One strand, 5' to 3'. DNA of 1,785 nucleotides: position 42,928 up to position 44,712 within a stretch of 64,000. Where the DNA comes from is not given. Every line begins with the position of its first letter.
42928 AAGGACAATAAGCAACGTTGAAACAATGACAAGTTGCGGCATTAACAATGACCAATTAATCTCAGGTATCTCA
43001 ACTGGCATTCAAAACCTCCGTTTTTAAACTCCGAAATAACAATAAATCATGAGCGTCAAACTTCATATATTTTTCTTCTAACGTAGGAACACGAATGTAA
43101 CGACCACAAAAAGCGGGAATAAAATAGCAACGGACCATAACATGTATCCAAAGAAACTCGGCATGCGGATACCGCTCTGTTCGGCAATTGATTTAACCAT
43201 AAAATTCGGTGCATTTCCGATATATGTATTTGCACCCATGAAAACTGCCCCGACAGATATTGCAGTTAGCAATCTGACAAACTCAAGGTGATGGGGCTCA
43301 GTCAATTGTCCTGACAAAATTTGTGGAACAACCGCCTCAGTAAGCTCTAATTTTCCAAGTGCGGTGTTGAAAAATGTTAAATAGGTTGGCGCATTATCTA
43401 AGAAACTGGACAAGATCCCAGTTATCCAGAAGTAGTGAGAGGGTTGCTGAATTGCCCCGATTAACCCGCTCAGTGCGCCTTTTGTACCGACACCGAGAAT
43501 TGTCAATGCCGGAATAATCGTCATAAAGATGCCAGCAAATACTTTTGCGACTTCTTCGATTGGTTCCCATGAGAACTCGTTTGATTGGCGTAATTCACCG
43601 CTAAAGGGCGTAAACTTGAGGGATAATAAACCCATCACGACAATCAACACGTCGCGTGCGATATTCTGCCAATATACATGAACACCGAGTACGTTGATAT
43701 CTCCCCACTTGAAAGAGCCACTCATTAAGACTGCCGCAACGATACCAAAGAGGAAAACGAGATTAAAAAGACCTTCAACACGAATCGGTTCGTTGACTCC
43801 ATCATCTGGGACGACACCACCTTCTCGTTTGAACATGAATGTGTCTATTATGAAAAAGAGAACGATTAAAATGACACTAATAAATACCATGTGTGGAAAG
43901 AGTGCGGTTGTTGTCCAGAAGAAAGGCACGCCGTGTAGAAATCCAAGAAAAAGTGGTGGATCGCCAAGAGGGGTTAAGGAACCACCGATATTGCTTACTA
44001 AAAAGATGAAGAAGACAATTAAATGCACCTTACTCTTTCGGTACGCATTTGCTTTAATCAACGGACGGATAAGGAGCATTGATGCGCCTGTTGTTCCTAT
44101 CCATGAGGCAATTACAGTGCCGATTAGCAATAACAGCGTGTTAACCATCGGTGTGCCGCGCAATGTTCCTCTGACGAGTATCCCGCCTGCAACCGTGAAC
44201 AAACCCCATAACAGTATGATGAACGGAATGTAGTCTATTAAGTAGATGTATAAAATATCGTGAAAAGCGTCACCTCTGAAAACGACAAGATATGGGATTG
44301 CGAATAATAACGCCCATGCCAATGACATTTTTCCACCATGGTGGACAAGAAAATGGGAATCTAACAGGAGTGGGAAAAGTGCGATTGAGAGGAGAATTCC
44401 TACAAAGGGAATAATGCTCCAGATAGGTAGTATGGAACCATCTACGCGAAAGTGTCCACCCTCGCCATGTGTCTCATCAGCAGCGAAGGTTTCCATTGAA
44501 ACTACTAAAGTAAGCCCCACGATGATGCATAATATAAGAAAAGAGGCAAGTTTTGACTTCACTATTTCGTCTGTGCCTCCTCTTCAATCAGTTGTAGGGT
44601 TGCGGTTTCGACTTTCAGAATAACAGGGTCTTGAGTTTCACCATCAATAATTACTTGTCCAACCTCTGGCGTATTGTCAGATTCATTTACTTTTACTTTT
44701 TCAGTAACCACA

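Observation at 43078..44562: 12-TM ion-transporter-like permease wedged between nuoM and nuoN, abutting the nuoM start codon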

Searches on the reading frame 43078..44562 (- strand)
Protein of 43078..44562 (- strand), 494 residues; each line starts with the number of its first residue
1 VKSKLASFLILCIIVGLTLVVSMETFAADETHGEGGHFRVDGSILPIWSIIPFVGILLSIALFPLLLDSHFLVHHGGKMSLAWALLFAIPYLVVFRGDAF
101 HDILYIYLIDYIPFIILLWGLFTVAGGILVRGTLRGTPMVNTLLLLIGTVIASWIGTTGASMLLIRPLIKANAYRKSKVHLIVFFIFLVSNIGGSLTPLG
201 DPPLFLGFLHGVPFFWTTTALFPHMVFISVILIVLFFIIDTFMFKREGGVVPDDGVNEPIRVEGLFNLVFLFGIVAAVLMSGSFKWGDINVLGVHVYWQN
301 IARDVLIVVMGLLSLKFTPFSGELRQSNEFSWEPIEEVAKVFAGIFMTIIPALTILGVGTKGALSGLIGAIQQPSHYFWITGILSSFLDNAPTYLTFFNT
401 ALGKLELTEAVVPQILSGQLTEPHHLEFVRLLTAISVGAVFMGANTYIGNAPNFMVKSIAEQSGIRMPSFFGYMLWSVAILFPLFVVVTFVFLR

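Call 4: search_protein_families(library=pfam, proteins=[window:43078-44562:-], max_evalue=0.01)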
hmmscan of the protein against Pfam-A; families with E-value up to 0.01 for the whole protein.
window:43078-44562:- (494 aa): 2 families
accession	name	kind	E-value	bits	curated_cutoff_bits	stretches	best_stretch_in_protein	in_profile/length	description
PF16980.11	CitMHS_2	-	1e-175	585.2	25.7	1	45-493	4-448/448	Putative citrate transport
PF03600.22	CitMHS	-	2.1e-08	34.1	31.9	2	119-403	58-316/336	Citrate transporter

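Call 5: search_protein_families(library=ncbifam, proteins=[window:43078-44562:-], max_evalue=0.01)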
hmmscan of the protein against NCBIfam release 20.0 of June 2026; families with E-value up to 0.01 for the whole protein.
window:43078-44562:- (494 aa): 0 families

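Call 11: find_homologous_proteins(query=window:43078-44562:-, max_evalue=0.00001)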
Query window:43078-44562:- (494 aa): 8000 proteins with E <= 0.00001 among 8000 candidates; the best 120 are listed.
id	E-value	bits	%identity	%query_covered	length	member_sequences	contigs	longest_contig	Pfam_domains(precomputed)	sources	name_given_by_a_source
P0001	0.0e+0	1071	100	100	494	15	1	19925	PF16980.12,PF03600.23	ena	-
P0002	0.0e+0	1052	97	100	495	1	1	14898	PF16980.12,PF03600.23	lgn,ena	-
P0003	0.0e+0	1011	93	100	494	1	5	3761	PF16980.12,PF03600.23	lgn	-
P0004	5.6e-293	990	92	100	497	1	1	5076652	PF16980.12,PF03600.23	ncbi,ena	-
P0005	3.0e-288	975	90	100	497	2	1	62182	PF16980.12,PF03600.23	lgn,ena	-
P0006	7.7e-288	973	93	96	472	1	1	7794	PF16980.12,PF03600.23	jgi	jgi:Na+/H+ antiporter NhaD/arsenite permease-like protein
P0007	5.9e-287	971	89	100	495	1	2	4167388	PF16980.12,PF03600.23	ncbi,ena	-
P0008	4.4e-286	968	89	100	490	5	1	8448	PF16980.12,PF03600.23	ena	-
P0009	5.5e-286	967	89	100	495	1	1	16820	PF16980.12,PF03600.23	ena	-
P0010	1.5e-285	966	89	100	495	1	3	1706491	PF16980.12,PF03600.23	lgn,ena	-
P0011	1.7e-285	966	88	100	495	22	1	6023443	PF16980.12,PF03600.23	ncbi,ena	-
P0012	5.3e-285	964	89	100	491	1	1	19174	PF16980.12,PF03600.23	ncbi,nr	ncbi:sodium:proton antiporter [Candidatus Poribacteria bacterium]|nr:MAG: sodium:proton antiporter [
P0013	3.1e-284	962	88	100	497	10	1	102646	PF16980.12,PF03600.23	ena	-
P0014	3.4e-282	955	88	99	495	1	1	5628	PF16980.12,PF03600.23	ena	-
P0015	5.9e-281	951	86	100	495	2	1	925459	PF16980.12,PF03600.23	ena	-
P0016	1.5e-279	946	85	100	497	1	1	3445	PF16980.12,PF03600.23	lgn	-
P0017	1.6e-279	946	86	100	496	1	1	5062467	PF16980.12,PF03600.23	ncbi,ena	-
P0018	2.1e-279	946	86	100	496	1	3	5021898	PF16980.12,PF03600.23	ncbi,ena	-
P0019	3.7e-279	945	86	100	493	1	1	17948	PF16980.12,PF03600.23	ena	-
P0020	3.7e-279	945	86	100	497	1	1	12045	PF16980.12,PF03600.23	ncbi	-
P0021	4.5e-279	945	86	100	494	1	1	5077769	PF16980.12,PF03600.23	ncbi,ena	-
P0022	5.0e-279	944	86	100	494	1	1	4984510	PF16980.12,PF03600.23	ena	-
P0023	7.6e-279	944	85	100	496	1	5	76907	PF16980.12,PF03600.23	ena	-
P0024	1.9e-278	942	85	100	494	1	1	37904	PF16980.12,PF03600.23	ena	-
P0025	4.7e-278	941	85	100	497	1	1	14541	PF16980.12,PF03600.23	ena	-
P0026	6.2e-278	941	85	100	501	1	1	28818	PF16980.12,PF03600.23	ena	-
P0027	1.8e-277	939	85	100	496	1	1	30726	PF16980.12,PF03600.23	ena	-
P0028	2.1e-277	939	86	100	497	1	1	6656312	PF16980.12,PF03600.23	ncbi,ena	-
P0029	2.3e-277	939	86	100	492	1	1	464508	PF16980.12,PF03600.23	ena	-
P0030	2.4e-277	939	84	100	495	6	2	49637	PF16980.12,PF03600.23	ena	-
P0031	6.5e-277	937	84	100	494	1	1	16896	PF16980.12,PF03600.23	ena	-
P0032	6.8e-277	937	86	100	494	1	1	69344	PF16980.12,PF03600.23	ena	-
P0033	8.5e-277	937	86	100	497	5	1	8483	PF16980.12,PF03600.23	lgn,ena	-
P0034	1.1e-276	937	84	100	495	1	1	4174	PF16980.12,PF03600.23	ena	-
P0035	1.1e-276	937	85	100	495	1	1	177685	PF16980.12,PF03600.23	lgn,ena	-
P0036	1.3e-276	936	86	100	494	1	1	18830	PF16980.12,PF03600.23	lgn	-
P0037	2.1e-276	936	84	100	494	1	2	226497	PF16980.12,PF03600.23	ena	-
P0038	2.8e-276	935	85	100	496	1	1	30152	PF16980.12,PF03600.23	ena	-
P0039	2.9e-276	935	85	100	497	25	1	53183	PF16980.12,PF03600.23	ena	-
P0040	4.7e-276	935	85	100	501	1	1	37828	PF16980.12,PF03600.23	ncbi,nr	ncbi:sodium:proton antiporter [Candidatus Poribacteria bacterium]|nr:MAG: sodium:proton antiporter [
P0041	4.8e-276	935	85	100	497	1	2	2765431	PF16980.12,PF03600.23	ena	-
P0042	5.8e-276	934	86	100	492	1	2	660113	PF16980.12,PF03600.23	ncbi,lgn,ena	-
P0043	6.2e-276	934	86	100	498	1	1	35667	PF16980.12,PF03600.23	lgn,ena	-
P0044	6.2e-276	934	85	100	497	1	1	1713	PF16980.12,PF03600.23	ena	-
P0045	6.3e-276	934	86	100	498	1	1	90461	PF16980.12,PF03600.23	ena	-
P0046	7.2e-276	934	85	100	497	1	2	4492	PF16980.12,PF03600.23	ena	-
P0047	7.3e-276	934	84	100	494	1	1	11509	PF16980.12,PF03600.23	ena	-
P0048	1.0e-275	933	85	100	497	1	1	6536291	PF16980.12,PF03600.23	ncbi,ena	-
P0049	1.1e-275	933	86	100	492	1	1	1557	PF16980.12,PF03600.23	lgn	-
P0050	1.2e-275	933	86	100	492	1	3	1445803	PF16980.12,PF03600.23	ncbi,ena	-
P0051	1.4e-275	933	85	100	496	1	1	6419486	PF16980.12,PF03600.23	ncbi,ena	-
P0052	1.4e-275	933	84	100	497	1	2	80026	PF16980.12,PF03600.23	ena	-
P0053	2.1e-275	932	85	100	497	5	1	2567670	PF16980.12,PF03600.23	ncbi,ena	-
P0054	2.1e-275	932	85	100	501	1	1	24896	PF16980.12,PF03600.23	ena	-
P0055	3.5e-275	932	85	100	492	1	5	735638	PF16980.12,PF03600.23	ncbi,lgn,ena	-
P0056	3.6e-275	932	85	100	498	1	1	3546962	PF16980.12,PF03600.23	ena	-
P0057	3.8e-275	932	85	100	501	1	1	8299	PF16980.12,PF03600.23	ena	-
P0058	6.7e-275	931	88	96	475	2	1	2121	PF16980.12,PF03600.23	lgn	-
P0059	7.3e-275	931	85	100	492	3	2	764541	PF16980.12,PF03600.23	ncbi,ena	-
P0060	7.5e-275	931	84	100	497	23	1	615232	PF16980.12,PF03600.23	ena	-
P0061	8.7e-275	930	85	100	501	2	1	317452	PF16980.12,PF03600.23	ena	-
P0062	9.3e-275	930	84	100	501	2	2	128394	PF16980.12,PF03600.23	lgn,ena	-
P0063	9.5e-275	930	85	100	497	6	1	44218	PF16980.12,PF03600.23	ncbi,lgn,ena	-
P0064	1.0e-274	930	84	100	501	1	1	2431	PF16980.12,PF03600.23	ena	-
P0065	1.2e-274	930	84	100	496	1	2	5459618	PF16980.12,PF03600.23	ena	-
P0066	1.3e-274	930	85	100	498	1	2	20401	PF16980.12,PF03600.23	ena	-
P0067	1.3e-274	930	85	100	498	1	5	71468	PF16980.12,PF03600.23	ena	-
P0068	1.7e-274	929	84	100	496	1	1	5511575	PF16980.12,PF03600.23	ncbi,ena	-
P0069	1.7e-274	929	85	100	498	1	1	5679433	PF16980.12,PF03600.23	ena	-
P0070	1.8e-274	929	85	100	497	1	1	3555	PF16980.12,PF03600.23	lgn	-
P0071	2.0e-274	929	84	100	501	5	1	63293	PF16980.12,PF03600.23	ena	-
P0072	2.6e-274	929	85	100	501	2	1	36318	PF16980.12,PF03600.23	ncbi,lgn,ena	-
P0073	2.6e-274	929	84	100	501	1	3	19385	PF16980.12,PF03600.23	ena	-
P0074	2.6e-274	929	84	100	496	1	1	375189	PF16980.12,PF03600.23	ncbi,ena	-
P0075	2.8e-274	929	84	100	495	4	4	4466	PF16980.12,PF03600.23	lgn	-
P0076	3.0e-274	929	84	100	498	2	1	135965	PF16980.12,PF03600.23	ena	-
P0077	3.1e-274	929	84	100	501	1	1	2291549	PF16980.12,PF03600.23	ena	-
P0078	3.3e-274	928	85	100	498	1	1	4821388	PF16980.12,PF03600.23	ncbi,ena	-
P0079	3.7e-274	928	85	100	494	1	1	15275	PF16980.12,PF03600.23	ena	-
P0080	4.2e-274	928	86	100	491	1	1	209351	PF16980.12,PF03600.23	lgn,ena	-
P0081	4.9e-274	928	84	100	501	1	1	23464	PF16980.12,PF03600.23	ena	-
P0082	5.6e-274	928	85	100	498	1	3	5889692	PF16980.12,PF03600.23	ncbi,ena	-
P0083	6.2e-274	928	84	100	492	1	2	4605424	PF16980.12,PF03600.23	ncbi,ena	-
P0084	7.0e-274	927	84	100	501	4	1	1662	PF16980.12,PF03600.23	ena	-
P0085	8.1e-274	927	89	96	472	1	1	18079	PF16980.12,PF03600.23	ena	-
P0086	1.0e-273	927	83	100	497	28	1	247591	PF16980.12,PF03600.23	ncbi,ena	-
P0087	1.2e-273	927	83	100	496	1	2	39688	PF16980.12,PF03600.23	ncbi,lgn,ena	-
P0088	1.3e-273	927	85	100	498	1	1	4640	PF16980.12,PF03600.23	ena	-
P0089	1.5e-273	926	85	100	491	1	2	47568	PF16980.12,PF03600.23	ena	-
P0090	2.2e-273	926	85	100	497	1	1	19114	PF16980.12,PF03600.23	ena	-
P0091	2.3e-273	926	84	100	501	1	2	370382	PF16980.12,PF03600.23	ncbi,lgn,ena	-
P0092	3.8e-273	925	84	100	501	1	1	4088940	PF16980.12,PF03600.23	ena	-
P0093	4.2e-273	925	86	97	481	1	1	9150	PF16980.12,PF03600.23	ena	-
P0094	4.8e-273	925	86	100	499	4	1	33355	PF16980.12,PF03600.23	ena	-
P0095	5.3e-273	924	84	100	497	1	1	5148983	PF16980.12,PF03600.23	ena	-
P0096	5.3e-273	924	85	100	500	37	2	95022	PF16980.12,PF03600.23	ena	-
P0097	5.8e-273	924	85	100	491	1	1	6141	PF16980.12,PF03600.23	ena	-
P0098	6.6e-273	924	85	100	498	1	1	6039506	PF16980.12,PF03600.23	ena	-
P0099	6.7e-273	924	84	100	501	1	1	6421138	PF16980.12,PF03600.23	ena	-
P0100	7.3e-273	924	86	97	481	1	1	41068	PF16980.12,PF03600.23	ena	-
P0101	9.1e-273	924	85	100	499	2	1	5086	PF16980.12,PF03600.23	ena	-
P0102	9.6e-273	924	84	100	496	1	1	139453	PF16980.12,PF03600.23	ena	-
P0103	1.0e-272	924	84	100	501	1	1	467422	PF16980.12,PF03600.23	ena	-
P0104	1.0e-272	924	84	100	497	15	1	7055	PF16980.12,PF03600.23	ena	-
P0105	1.1e-272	923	85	100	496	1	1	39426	PF16980.12,PF03600.23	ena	-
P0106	1.3e-272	923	83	100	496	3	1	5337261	PF16980.12,PF03600.23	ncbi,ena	-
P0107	1.5e-272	923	84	100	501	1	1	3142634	PF16980.12,PF03600.23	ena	-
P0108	1.6e-272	923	84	100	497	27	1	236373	PF16980.12,PF03600.23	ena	-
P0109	3.5e-272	922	84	100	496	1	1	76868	PF16980.12,PF03600.23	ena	-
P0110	3.9e-272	922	86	97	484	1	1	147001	PF16980.12,PF03600.23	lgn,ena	-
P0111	3.9e-272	922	85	100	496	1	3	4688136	PF16980.12,PF03600.23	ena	-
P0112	4.0e-272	922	86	100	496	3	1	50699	PF16980.12,PF03600.23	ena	-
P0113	4.1e-272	922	85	100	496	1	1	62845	PF16980.12,PF03600.23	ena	-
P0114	4.7e-272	921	85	100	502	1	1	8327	PF16980.12,PF03600.23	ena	-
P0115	5.4e-272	921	85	100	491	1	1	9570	PF16980.12,PF03600.23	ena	-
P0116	6.0e-272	921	89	92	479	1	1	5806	PF16980.12,PF03600.23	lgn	-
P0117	6.7e-272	921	84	100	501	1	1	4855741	PF16980.12,PF03600.23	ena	-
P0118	7.1e-272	921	85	100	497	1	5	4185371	PF16980.12,PF03600.23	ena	-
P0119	7.7e-272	921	85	100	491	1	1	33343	PF16980.12,PF03600.23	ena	-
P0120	1.2e-271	920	84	100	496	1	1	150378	PF16980.12,PF03600.23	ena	-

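Call 15: find_encoding_contigs(protein=P0011, flank=10000, max_places=3)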
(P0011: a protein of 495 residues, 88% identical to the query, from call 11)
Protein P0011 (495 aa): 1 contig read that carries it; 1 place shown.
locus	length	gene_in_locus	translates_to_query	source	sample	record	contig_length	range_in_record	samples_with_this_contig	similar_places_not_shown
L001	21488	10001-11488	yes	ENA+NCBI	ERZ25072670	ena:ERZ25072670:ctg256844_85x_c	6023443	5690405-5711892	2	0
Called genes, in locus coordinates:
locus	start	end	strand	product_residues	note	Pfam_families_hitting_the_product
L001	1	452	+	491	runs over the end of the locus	PF01512:Complex1_51K, PF10531:SLBB (weak), PF22461:SLBB_2, PF10589:NADH_4Fe-4S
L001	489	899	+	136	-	-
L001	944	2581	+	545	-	PF00111:Fer2 (weak), PF13510:Fer2_4 (weak), PF10588:NADH-G_4Fe-4S_3, PF22117:Fer4_Nqo3, PF04879:Molybdop_Fe4S4, PF22151:Fer4_NDSU1 (weak), PF00384:Molybdopterin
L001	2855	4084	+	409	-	PF00146:NADHdh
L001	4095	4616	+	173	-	PF00499:Oxidored_q3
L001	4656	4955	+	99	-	PF00420:Oxidored_q2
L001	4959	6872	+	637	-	PF00662:Proton_antipo_N, PF00361:Proton_antipo_M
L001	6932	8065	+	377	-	PF02384:N6_Mtase (faint)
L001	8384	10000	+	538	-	PF00361:Proton_antipo_M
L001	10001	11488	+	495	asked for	PF16980:CitMHS_2, PF03600:CitMHS (weak)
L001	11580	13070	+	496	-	PF00420:Oxidored_q2 (weak), PF00361:Proton_antipo_M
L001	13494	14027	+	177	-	PF04542:Sigma70_r2, PF08281:Sigma70_r4_2, PF04545:Sigma70_r4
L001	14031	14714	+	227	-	-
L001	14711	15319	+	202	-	PF14060:DUF4252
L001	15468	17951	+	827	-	PF14060:DUF4252, PF06452:CBM9_1, PF01103:Omp85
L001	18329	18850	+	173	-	-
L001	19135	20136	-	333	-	PF08240:ADH_N, PF00107:ADH_zinc_N, PF13602:ADH_zinc_N_2 (weak)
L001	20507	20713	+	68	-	PF02416:TatA_B_E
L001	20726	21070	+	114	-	PF02627:CMD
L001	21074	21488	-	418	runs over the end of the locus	PF12323:HTH_OrfB_IS605, PF01385:OrfB_IS605, PF07282:Cas12f1-like_TNB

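Call 19: search_solved_structures(query=window:43078-44562:-, max_evalue=1)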
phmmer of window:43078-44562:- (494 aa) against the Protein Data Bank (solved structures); distinct sequences matched with E-value up to 1: 0.

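Call 25: search_protein_representatives(protein=window:43078-44562:-)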
Query: 494 residues. Proteins with E-value up to 0.001 (for the whole library): 4026; up to 1e-10: 2628; up to 1e-30: 913. The best 150 are listed.
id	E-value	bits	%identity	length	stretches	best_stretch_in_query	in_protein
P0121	3.7e-180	616.5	62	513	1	25-494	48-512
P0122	6.0e-151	520.2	54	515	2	7-248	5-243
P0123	1.2e-149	515.9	56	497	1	36-493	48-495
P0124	2.1e-128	445.8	55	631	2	28-284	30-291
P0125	1.4e-124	433.2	52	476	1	19-494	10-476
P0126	1.4e-123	429.9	49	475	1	39-494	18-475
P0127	2.6e-123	429.0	58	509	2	44-248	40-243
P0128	7.2e-121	421.0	54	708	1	45-494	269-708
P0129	2.4e-119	415.9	51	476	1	39-493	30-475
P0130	4.8e-119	414.9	59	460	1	9-363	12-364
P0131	2.3e-118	412.7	53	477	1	24-493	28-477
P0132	3.2e-117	408.9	51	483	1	36-492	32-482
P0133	4.5e-116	405.2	58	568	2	108-287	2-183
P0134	6.8e-115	401.3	51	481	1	40-492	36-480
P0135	1.1e-113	397.3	49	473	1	47-492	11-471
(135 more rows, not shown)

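Call 26: find_encoding_contigs(protein=P0121, flank=8000, max_places=3)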
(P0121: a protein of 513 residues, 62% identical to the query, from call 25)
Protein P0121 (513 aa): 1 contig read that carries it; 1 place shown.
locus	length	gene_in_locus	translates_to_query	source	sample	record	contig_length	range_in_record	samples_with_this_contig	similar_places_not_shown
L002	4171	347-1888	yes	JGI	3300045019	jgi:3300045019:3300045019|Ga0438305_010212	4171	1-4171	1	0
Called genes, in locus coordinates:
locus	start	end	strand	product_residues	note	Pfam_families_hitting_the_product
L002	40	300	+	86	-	PF01551:Peptidase_M23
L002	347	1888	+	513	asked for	PF16980:CitMHS_2, PF03600:CitMHS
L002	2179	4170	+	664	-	?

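Call 27: find_encoding_contigs(protein=P0125, flank=8000, max_places=3)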
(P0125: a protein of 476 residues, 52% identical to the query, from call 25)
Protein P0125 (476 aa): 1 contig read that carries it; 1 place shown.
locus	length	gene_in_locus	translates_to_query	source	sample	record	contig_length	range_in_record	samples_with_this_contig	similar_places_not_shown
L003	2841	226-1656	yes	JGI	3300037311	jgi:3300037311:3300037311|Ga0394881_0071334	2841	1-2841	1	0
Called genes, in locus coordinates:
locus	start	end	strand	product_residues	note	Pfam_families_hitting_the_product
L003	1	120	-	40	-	?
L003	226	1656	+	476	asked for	PF16980:CitMHS_2, PF03600:CitMHS (weak)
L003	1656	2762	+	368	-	PF00850:Hist_deacetyl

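Call 29: find_related_loci(query=A1, collection=genome_contigs, flank=8000)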
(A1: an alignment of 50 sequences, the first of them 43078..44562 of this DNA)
Query A1 (494 aa) in genome_contigs; peptide patterns used: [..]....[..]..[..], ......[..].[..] (x = any residue, [..] = any of these).
600 stretches matched a pattern (row limit reached: there are more); 599 encode a relative of the query (tblastn E <= 1e-3); the best 80 are kept; 80 distinct loci.
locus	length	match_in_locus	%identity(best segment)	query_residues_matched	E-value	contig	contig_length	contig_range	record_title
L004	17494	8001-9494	85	1-494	0e+0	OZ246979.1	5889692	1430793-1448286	MAG: Candidatus Poribacteria bacterium isolate b1f05427-043e-45ba-8b49-4d0e3d1ba290 genome assembly, chromosome: 1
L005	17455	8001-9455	60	4-493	0e+0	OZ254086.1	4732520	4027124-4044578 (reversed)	MAG: Calditrichales bacterium isolate 9af047bb-fff5-47c5-8bde-b903f089fbd6 genome assembly, chromosome: 1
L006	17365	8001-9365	64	33-492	0e+0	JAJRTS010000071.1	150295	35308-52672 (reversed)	MAG: Gemmatimonadales bacterium isolate Dive96_bin10.104 k141_2744494, whole genome shotgun sequence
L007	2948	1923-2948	83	1-345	0e+0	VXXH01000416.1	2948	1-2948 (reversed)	MAG: Candidatus Poribacteria bacterium isolate SB0668_bin_37 NODE_13518_length_2948_cov_4.081576, whole genome shotgun s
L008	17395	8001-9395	60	27-494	5e-179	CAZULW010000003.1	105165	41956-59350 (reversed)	MAG TPA_asm: uncultured bacterium isolate binchicken_co136_34 genome assembly, contig: NODE_74_length_105165_cov_47.5483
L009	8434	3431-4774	65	30-483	5e-175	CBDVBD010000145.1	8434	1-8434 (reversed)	MAG TPA_asm: uncultured bacterium isolate SRR22302350_binner123_Refined_58 genome assembly, contig: ERZ25073595.4121, wh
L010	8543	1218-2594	59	22-492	3e-174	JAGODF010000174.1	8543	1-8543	MAG: Spirochaetes bacterium isolate Go_SlDig_bin_460 Go_SlDig_25974_length_8543_cov_4.444629, whole genome shotgun seque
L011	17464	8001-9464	57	2-492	3e-171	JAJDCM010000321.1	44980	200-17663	MAG: Planctomycetota bacterium isolate OFTM205 OFTM205_320, whole genome shotgun sequence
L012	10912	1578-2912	61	42-492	1e-170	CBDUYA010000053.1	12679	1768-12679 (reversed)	MAG TPA_asm: uncultured bacterium isolate SRR22302371_metabat2_52 genome assembly, contig: ERZ26661859.3710, whole genom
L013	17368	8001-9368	59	30-492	4e-170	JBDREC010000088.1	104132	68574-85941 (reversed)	MAG: Pseudomonadota bacterium isolate MEGAHIT-group-1.295 k141_5024066, whole genome shotgun sequence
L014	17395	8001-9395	59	28-494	5e-170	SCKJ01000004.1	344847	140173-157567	Candidatus Neomarinimicrobiota bacterium strain TS1B10-1 T1B10-1_8, whole genome shotgun sequence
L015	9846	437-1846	57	42-492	2e-169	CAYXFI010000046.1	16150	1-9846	MAG TPA_asm: uncultured Cytophagia bacterium isolate SRP338002_co1_109 genome assembly, contig: NODE_3388_length_16150_c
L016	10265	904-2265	62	27-483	2e-169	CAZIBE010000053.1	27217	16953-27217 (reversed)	MAG TPA_asm: uncultured Calditrichaceae bacterium isolate binchicken_co64_112 genome assembly, contig: NODE_1150_length_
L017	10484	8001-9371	60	27-492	4e-169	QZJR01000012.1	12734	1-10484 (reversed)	MAG: Deltaproteobacteria bacterium isolate SURF_34 Ga0104751_1006877, whole genome shotgun sequence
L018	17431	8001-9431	54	2-492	5e-165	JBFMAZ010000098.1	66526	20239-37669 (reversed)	MAG: Thermodesulfobacteriota bacterium isolate MAG151 MAG151_98, whole genome shotgun sequence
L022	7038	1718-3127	54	10-492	2e-162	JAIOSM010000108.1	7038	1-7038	MAG: Desulfobacteraceae bacterium isolate SMBSF44 bin_25_k127_657553, whole genome shotgun sequence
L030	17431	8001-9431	54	34-492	2e-158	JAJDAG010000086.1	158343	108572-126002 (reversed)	MAG: candidate division KSB1 bacterium isolate OFTM72 OFTM72_85, whole genome shotgun sequence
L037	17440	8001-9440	57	28-494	1e-169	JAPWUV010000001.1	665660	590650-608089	MAG: bacterium isolate RSWS12 scaffold_1_c1, whole genome shotgun sequence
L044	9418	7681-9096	53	7-493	2e-146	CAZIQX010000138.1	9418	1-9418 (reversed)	MAG TPA_asm: uncultured Chitinophagales bacterium isolate binchicken_co208_60 genome assembly, contig: NODE_10974_length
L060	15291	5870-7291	52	1-492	2e-139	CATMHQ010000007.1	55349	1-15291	MAG: uncultured Candidatus Marinimicrobia bacterium isolate SRR3967319_bin.30_MetaWRAP_v1.3_MAG genome assembly, contig:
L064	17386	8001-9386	51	17-493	9e-139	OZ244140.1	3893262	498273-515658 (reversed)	MAG: Balneola sp. isolate 309f8196-daba-491b-809f-a5851e72f20d genome assembly, chromosome: 1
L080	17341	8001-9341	53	36-492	7e-135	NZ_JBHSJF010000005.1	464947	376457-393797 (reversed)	Flaviflagellibacter deserti strain CGMCC 1.16444 velvet_auto_105_5, whole genome shotgun sequence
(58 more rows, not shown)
